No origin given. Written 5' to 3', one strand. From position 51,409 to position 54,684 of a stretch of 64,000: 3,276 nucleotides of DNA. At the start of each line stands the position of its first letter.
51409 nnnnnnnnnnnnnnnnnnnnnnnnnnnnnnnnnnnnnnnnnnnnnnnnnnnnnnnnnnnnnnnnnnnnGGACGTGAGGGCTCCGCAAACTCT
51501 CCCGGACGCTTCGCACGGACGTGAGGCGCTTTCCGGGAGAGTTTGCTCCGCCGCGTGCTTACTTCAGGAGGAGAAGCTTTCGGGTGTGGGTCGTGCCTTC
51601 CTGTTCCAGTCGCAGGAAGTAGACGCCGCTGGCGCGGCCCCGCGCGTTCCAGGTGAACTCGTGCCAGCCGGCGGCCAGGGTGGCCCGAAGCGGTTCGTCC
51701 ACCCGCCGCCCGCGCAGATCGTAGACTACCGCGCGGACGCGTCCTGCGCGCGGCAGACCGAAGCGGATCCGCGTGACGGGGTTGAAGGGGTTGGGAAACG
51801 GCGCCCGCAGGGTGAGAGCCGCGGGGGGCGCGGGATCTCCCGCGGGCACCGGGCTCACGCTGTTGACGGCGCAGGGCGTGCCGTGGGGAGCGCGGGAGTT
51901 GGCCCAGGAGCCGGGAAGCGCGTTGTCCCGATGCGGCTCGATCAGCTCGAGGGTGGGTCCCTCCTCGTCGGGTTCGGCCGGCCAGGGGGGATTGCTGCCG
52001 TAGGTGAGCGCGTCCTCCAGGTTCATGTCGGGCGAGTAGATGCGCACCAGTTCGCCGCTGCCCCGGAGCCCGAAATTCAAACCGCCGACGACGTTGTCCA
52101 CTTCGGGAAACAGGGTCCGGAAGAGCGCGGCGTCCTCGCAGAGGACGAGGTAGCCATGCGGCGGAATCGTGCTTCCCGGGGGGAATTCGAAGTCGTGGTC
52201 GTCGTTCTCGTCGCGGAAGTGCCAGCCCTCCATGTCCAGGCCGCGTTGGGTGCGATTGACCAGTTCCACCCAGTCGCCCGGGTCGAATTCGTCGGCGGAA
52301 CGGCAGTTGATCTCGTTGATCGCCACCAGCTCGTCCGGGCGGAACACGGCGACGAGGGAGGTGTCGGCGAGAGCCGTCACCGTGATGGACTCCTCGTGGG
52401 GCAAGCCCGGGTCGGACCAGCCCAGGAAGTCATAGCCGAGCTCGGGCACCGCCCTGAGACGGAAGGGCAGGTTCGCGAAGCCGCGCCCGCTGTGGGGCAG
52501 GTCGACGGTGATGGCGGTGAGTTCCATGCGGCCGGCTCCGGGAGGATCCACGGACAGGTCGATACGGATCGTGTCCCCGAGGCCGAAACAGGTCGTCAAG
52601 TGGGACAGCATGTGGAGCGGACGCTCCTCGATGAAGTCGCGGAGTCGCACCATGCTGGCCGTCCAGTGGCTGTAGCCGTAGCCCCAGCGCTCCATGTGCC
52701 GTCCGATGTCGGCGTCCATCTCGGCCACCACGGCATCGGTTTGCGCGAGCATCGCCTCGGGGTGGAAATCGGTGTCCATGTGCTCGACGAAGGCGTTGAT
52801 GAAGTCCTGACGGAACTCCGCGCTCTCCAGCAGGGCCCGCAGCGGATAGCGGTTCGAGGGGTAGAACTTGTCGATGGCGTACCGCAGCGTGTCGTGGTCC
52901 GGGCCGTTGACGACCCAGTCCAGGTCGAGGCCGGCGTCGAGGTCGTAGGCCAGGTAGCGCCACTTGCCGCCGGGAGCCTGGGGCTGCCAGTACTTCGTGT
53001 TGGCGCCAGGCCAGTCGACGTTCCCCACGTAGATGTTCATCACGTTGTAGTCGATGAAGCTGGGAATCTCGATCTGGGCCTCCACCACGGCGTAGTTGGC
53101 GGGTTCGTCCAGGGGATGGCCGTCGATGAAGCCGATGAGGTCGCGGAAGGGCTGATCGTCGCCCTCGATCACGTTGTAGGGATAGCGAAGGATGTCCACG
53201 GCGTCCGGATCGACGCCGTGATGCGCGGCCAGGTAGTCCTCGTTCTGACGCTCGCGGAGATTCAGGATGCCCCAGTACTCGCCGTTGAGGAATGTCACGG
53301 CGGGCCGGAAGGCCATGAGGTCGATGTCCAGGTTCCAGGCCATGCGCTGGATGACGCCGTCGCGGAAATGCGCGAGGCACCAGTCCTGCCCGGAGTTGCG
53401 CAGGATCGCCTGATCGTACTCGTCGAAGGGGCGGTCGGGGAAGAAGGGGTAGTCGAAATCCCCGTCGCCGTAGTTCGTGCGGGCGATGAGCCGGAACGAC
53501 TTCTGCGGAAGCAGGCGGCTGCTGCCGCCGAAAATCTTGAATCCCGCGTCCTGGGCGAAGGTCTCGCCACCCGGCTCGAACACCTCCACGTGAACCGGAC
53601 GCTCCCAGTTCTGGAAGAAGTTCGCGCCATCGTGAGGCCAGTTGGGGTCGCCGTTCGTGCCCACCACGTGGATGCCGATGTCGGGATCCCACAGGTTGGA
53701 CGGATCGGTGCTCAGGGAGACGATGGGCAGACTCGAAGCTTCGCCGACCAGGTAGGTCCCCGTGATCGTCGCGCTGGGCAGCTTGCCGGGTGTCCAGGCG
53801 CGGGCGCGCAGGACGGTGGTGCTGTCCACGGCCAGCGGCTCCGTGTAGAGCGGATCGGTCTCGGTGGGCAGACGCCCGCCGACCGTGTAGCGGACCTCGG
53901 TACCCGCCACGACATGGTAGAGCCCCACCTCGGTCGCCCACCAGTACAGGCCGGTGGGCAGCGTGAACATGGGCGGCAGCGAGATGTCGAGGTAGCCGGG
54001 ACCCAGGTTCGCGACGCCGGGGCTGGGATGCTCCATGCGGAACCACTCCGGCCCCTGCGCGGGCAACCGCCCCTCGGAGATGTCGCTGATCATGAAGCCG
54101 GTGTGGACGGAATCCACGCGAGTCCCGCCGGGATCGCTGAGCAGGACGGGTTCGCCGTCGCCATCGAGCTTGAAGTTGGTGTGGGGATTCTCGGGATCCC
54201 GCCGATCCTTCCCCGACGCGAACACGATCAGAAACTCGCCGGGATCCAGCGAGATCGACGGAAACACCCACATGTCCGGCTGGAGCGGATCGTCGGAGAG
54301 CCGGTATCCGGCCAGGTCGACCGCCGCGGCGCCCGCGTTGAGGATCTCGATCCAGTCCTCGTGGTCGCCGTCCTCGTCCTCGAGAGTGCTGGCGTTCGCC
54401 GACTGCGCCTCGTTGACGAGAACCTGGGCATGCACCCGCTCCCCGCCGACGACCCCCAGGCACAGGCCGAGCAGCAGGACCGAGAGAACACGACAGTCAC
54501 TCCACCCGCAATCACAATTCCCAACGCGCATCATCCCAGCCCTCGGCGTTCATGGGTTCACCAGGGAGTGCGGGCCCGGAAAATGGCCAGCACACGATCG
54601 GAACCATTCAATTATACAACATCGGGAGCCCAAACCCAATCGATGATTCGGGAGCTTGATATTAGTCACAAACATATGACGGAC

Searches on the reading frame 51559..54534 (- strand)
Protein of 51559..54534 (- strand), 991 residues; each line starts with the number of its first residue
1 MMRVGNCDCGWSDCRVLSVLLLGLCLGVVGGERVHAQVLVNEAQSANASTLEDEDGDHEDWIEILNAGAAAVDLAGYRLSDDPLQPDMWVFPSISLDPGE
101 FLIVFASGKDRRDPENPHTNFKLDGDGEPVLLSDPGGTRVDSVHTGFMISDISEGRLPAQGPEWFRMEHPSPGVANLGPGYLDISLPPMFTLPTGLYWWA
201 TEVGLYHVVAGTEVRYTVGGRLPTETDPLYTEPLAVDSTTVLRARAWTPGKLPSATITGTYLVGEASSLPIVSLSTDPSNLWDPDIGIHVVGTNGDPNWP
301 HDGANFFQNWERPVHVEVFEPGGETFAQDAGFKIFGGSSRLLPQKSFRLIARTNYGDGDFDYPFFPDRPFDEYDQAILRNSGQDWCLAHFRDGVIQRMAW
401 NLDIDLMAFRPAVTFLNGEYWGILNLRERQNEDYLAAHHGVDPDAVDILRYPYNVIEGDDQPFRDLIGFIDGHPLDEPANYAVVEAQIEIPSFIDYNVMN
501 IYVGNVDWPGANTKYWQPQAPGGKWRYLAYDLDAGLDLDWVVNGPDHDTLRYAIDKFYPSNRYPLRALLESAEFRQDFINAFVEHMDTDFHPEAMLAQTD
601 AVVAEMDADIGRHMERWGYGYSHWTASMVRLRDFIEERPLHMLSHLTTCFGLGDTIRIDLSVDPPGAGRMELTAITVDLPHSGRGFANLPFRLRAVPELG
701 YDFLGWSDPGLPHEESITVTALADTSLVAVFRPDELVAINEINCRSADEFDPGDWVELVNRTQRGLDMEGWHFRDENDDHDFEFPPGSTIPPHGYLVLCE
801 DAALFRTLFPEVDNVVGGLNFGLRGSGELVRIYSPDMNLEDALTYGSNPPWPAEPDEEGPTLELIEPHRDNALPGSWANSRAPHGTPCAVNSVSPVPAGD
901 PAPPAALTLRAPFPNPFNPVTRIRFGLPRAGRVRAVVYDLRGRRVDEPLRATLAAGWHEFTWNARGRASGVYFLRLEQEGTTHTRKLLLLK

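Call 87: search_protein_families(library=pfam, proteins=[window:51559-54534:-], max_evalue=0.00001)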
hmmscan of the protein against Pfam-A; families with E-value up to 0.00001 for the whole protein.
window:51559-54534:- (991 aa): 4 families
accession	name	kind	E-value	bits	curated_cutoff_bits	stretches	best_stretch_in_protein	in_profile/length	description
PF08757.17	CotH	-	2.3e-38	133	23.8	1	333-639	2-319/322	CotH kinase protein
PF00932.25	LTD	-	4.8e-27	94.9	34.3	2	40-144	10-106/109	Lamin Tail Domain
PF13287.12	Fn3_assoc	-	4.2e-09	36.8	23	1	211-261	9-59/59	Fn3 associated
PF13290.12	CHB_HEX_C_1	-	2.1e-08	34.4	22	1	200-258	9-67/67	Chitobiase/beta-hexosaminidase C-terminal domain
